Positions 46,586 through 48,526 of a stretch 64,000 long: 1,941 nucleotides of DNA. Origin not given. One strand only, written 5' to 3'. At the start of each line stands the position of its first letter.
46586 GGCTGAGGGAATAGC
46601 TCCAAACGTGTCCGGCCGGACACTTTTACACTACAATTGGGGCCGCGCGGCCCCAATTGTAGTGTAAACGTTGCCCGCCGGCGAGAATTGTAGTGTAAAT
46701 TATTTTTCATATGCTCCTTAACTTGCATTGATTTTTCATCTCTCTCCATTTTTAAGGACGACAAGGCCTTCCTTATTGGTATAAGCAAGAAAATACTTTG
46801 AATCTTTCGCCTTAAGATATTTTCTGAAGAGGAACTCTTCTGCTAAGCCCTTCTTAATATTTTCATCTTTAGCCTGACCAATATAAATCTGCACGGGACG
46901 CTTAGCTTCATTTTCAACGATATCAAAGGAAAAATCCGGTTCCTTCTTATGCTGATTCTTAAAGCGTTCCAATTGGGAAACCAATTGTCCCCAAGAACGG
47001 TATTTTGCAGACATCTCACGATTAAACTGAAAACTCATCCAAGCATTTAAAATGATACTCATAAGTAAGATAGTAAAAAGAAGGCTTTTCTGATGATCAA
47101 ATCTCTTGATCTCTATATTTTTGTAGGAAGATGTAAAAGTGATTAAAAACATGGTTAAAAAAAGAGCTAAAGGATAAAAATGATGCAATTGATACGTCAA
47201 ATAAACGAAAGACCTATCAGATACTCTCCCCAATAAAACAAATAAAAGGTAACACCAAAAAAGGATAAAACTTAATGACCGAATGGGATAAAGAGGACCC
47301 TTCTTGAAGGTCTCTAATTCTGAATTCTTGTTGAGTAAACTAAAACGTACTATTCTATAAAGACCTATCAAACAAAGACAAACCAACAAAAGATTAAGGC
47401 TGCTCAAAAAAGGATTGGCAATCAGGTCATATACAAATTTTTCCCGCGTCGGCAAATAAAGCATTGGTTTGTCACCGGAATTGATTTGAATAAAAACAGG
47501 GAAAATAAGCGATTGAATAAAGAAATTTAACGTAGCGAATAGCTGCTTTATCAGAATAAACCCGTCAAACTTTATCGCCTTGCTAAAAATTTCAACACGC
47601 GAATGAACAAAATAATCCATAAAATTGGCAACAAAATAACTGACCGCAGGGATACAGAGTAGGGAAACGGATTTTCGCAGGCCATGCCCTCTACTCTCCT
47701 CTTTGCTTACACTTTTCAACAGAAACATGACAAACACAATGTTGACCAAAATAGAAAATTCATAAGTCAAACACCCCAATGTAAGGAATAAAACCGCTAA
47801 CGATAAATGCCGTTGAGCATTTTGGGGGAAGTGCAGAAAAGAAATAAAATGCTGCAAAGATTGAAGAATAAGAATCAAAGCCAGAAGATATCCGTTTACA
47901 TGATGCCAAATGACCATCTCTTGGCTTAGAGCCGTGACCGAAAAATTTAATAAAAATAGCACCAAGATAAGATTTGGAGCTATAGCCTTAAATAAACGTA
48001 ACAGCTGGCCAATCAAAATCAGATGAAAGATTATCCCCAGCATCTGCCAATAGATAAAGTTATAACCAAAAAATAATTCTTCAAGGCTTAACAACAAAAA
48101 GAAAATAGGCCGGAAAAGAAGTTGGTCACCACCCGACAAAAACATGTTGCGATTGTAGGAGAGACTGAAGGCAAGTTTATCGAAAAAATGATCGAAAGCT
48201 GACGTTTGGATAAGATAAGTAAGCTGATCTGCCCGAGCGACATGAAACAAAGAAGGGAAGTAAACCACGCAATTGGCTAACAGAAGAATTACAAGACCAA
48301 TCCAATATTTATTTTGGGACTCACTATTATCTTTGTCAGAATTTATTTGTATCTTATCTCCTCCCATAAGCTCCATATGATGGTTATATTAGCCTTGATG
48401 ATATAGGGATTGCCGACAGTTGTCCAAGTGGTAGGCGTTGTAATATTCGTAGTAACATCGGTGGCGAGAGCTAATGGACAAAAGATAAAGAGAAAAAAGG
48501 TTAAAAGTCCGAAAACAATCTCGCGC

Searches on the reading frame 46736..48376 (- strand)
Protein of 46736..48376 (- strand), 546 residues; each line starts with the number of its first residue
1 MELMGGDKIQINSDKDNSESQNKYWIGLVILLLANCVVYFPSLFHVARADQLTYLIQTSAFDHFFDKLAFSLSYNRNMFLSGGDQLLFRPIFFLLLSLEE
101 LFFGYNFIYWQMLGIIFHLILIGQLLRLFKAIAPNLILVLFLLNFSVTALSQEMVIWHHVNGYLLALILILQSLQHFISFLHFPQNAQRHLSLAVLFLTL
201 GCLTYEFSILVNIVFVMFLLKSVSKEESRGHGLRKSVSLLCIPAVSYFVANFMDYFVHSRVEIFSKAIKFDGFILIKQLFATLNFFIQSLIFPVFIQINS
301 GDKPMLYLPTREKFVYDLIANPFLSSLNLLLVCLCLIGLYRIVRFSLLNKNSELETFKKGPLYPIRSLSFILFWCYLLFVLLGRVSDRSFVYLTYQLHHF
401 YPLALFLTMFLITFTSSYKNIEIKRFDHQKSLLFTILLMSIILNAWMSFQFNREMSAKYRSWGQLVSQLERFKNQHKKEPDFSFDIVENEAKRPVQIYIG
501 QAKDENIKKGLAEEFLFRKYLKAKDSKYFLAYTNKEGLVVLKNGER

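Call 82: search_solved_structures(query=window:46736-48376:-, max_evalue=0.01)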
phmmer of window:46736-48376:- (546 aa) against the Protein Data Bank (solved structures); distinct sequences matched with E-value up to 0.01: 0.
